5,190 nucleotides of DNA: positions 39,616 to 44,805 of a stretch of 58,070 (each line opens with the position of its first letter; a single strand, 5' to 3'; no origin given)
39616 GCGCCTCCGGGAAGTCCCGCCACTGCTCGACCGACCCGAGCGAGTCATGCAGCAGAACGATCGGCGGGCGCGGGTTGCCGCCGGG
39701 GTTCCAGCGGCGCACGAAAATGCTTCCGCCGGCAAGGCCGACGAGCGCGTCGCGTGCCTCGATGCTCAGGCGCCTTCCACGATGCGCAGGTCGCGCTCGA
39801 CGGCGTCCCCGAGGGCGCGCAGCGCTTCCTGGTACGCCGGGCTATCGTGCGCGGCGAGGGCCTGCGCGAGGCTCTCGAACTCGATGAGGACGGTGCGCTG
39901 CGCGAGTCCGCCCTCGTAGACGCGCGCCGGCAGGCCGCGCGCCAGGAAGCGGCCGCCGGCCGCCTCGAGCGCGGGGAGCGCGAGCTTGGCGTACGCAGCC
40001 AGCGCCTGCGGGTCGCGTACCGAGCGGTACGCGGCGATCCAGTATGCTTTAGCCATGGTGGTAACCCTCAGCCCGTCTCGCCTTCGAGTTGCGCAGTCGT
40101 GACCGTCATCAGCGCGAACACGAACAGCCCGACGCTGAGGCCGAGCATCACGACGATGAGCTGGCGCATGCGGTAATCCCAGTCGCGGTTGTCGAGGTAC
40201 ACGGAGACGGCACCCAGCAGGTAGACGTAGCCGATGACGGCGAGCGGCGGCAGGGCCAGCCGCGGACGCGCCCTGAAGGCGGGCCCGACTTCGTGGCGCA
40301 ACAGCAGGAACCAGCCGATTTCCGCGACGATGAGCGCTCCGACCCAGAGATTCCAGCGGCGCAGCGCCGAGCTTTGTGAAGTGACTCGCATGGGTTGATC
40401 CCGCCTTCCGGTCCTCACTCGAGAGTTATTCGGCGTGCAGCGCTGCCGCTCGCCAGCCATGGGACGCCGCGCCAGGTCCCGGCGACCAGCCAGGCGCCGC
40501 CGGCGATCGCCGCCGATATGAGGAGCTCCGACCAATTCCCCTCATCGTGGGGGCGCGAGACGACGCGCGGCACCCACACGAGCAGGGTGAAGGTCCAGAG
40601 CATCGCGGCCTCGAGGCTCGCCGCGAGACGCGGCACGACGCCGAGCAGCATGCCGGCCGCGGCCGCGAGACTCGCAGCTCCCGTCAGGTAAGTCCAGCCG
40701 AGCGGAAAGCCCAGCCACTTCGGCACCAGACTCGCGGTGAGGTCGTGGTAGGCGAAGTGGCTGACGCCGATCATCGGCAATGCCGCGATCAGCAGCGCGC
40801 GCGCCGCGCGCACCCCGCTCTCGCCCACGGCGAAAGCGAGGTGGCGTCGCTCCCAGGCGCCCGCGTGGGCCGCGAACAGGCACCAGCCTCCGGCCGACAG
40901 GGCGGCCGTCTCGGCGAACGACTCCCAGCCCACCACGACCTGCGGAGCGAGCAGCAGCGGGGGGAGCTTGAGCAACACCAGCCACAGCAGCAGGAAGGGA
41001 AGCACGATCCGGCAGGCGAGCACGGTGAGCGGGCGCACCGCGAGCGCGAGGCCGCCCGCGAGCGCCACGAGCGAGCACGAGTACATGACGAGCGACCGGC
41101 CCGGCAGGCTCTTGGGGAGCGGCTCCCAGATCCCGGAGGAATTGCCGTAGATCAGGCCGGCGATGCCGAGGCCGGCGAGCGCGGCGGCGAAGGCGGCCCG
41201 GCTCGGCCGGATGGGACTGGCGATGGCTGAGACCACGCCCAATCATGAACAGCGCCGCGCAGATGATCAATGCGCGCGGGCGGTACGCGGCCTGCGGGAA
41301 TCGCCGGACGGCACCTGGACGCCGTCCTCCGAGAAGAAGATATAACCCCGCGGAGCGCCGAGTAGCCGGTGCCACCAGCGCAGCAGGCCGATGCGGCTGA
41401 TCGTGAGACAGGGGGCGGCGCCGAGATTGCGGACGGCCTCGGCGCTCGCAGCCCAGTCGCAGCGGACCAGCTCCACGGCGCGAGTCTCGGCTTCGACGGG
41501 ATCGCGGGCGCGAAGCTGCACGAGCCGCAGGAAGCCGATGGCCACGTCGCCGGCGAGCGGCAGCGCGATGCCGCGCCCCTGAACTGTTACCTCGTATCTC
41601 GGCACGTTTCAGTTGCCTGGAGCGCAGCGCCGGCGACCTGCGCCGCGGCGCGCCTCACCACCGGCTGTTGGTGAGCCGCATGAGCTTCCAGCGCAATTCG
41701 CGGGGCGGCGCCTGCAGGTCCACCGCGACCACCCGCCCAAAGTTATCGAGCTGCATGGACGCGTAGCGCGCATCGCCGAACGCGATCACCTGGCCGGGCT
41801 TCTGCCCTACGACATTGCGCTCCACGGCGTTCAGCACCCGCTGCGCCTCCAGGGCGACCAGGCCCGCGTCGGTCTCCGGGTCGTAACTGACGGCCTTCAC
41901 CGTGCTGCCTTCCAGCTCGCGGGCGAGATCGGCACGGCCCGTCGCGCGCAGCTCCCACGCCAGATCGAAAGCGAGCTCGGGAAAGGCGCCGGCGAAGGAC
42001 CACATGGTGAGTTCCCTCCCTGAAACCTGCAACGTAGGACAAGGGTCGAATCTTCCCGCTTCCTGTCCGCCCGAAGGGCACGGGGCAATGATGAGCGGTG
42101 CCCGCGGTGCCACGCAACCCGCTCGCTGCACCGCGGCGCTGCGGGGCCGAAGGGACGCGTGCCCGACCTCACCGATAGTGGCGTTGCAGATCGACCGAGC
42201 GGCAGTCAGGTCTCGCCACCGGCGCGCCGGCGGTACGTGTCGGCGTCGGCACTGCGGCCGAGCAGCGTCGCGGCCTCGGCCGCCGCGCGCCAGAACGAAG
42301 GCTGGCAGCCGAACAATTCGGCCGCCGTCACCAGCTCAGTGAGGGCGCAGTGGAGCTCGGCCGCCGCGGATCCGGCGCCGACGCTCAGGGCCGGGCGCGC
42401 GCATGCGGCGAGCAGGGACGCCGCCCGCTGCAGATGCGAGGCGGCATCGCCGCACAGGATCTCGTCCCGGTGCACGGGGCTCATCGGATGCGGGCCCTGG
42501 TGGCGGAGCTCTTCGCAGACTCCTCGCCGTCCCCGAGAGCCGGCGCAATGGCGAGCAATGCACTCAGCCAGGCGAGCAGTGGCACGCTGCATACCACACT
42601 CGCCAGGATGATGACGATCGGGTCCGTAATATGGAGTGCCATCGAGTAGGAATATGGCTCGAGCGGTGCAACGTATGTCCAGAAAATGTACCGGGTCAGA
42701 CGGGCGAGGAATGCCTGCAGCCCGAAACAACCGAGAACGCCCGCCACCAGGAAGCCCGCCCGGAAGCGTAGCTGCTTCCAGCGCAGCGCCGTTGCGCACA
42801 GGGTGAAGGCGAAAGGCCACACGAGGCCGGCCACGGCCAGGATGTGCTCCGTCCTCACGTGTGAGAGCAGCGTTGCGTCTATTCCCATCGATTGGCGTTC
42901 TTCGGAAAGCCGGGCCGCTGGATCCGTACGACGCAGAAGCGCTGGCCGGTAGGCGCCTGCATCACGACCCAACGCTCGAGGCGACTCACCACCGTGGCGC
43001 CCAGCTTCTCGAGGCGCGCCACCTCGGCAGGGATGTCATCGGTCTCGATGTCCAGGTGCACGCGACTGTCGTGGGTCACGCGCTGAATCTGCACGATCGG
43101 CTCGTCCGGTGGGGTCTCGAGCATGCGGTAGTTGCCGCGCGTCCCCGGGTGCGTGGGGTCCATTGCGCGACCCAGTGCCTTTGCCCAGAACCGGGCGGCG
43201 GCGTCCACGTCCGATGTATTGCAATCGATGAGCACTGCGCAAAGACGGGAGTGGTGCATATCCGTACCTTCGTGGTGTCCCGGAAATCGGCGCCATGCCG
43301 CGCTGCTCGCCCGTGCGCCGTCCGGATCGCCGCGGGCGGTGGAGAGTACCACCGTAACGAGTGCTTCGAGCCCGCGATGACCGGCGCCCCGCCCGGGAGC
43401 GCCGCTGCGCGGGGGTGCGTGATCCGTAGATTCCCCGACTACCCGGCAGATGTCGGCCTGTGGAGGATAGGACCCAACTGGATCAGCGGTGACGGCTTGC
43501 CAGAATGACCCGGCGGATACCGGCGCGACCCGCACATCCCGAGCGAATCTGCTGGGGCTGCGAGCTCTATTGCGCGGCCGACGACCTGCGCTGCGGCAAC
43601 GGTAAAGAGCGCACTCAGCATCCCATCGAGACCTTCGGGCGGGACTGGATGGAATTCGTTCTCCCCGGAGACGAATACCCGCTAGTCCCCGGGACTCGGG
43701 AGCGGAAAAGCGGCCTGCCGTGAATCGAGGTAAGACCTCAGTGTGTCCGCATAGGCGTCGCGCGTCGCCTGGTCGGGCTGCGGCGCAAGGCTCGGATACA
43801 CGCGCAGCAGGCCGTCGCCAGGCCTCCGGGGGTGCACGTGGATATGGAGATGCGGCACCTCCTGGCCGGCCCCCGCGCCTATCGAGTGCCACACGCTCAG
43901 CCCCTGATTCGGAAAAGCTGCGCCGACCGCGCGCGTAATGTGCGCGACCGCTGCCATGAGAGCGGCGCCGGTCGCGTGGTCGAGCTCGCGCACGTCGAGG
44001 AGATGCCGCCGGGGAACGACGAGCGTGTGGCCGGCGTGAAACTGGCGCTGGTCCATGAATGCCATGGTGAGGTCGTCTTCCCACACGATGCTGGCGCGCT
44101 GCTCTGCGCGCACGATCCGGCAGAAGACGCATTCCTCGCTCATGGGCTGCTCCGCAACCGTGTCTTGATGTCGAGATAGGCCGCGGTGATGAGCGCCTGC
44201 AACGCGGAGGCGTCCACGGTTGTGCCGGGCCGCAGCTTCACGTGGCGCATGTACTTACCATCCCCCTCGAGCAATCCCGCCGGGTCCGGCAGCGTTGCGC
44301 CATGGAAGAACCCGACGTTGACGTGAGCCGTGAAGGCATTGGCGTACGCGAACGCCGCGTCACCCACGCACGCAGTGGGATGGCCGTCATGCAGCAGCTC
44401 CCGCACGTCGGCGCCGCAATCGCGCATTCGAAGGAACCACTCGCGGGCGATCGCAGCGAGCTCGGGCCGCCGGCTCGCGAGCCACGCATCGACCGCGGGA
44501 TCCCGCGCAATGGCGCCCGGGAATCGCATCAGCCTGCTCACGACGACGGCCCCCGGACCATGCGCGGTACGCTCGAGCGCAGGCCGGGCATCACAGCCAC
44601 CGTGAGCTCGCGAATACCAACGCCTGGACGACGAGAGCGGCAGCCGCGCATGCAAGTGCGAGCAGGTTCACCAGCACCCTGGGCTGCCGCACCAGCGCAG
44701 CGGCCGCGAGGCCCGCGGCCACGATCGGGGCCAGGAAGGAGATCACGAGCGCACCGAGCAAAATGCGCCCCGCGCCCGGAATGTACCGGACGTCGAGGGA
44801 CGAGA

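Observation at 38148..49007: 11-kb run of 22 co-oriented small unrelated genes may be the eroded distal part of the integron (cassette domestication)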

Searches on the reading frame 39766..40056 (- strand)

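Call 6: search_protein_families(library=pfam, proteins=[window:39766-40056:-], max_evalue=0.01)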
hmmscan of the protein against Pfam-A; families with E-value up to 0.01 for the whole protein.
window:39766-40056:- (96 aa): 1 family
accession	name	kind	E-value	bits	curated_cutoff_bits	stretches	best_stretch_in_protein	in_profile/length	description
PF07045.17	DUF1330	-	1.1e-26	93.5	23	1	3-95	1-93/94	Domain of unknown function (DUF1330)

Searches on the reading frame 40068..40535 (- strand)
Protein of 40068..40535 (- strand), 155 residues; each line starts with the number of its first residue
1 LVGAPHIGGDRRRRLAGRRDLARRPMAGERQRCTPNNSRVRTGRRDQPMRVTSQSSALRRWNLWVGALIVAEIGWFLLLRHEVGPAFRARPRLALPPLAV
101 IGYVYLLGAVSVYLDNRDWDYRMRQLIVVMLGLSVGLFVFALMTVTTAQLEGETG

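Call 6: search_protein_families(library=pfam, proteins=[window:40068-40535:-], max_evalue=0.01)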
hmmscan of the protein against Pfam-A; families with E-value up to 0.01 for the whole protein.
window:40068-40535:- (155 aa): 0 families

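Call 23: search_protein_families(library=pfam, proteins=[window:40068-40535:-], max_evalue=0.1)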
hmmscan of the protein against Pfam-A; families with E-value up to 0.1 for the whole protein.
window:40068-40535:- (155 aa): 1 family
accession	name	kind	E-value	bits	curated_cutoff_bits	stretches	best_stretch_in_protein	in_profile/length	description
PF22285.2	DUF6962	-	0.079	13.4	27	1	60-153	57-142/198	Family of unknown function (DUF6962)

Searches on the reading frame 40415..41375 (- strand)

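Call 6: search_protein_families(library=pfam, proteins=[window:40415-41242:-, window:40542-41375:-], max_evalue=0.01)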
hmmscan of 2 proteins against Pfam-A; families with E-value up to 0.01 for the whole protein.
window:40415-41242:- (275 aa): 1 family
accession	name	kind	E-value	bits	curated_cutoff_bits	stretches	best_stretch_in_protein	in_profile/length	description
PF13564.11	DoxX_2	-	0.00028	21.4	26.3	1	149-221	4-75/103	DoxX-like family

window:40542-41375:- (277 aa): 0 families

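Call 24: search_protein_families(library=ncbifam, proteins=[window:40415-41242:-], max_evalue=0.1)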
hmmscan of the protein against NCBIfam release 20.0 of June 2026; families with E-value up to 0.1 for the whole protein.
window:40415-41242:- (275 aa): 0 families

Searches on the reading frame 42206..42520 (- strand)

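Call 50: search_protein_families(library=pfam, proteins=[window:42206-42520:-], max_evalue=0.05)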
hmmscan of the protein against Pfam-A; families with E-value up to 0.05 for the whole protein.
window:42206-42520:- (104 aa): 1 family
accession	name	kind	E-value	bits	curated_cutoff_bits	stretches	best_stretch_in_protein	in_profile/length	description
PF00205.28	TPP_enzyme_M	-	0.022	14.9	30.4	1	30-67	1-38/137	Thiamine pyrophosphate enzyme, central domain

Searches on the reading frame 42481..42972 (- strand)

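Call 7: search_protein_families(library=pfam, proteins=[window:42481-42972:-], max_evalue=0.01)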
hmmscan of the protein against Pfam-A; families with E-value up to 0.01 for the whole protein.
window:42481-42972:- (163 aa): 0 families

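Call 24: search_protein_families(library=ncbifam, proteins=[window:42481-42972:-], max_evalue=0.1)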
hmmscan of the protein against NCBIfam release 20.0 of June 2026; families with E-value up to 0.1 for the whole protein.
window:42481-42972:- (163 aa): 1 family
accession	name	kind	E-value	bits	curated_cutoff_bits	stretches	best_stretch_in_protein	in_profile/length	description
NF010232.0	PRK13682.2-2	equivalog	0.033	14.5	85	1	61-101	2-41/57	hypothetical protein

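Call 50: search_protein_families(library=pfam, proteins=[window:42481-42900:-], max_evalue=0.05)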
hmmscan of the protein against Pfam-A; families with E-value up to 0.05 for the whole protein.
window:42481-42900:- (139 aa): 0 families

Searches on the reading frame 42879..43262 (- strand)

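Call 64: search_protein_families(library=pfam, proteins=[window:42879-43262:-], max_evalue=0.001)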
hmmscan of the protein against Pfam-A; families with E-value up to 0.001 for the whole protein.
window:42879-43262:- (127 aa): 2 families
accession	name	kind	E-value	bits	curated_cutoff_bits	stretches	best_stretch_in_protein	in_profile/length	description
PF18029.7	Glyoxalase_6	-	2.7e-23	83.1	23.6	1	10-112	2-106/106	Glyoxalase-like domain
PF00903.31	Glyoxalase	-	0.00061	20.6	20.6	0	15-97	8-101/121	Glyoxalase/Bleomycin resistance protein/Dioxygenase superfamily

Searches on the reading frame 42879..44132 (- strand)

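Call 7: search_protein_families(library=pfam, proteins=[window:42879-44132:-], max_evalue=0.01)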
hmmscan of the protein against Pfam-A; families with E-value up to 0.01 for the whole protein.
window:42879-44132:- (417 aa): 1 family
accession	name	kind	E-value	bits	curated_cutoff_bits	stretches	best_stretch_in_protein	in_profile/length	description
PF18029.7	Glyoxalase_6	-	5.9e-22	78.8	23.6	1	300-402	2-106/106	Glyoxalase-like domain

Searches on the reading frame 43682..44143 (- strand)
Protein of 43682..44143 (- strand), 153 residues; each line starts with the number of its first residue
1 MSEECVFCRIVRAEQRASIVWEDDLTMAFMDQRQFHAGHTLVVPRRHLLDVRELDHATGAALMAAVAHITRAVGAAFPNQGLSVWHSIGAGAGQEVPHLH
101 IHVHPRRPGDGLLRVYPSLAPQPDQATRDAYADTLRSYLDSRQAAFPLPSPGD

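Call 50: search_protein_families(library=pfam, proteins=[window:43682-44143:-], max_evalue=0.05)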
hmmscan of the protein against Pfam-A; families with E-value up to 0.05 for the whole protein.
window:43682-44143:- (153 aa): 2 families
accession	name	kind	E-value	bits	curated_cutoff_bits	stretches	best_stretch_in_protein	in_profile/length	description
PF01230.28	HIT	-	5.7e-22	78.6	21.5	1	13-108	2-97/98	HIT domain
PF11969.13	DcpS_C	-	4.6e-12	46.8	24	1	4-103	1-99/114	Scavenger mRNA decapping enzyme C-term binding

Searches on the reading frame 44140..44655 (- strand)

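Call 7: search_protein_families(library=pfam, proteins=[window:44140-44655:-], max_evalue=0.01)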
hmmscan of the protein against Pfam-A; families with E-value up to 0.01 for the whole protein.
window:44140-44655:- (171 aa): 2 families
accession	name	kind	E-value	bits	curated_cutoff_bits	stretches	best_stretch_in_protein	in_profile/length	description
PF08818.16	DUF1801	-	7.8e-10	39.5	27.2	1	83-159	18-84/85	Domain of unknown function (DU1801)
PF18899.5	DUF5655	-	0.0061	17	24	1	99-160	44-106/109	Domain of unknown function (DUF5655)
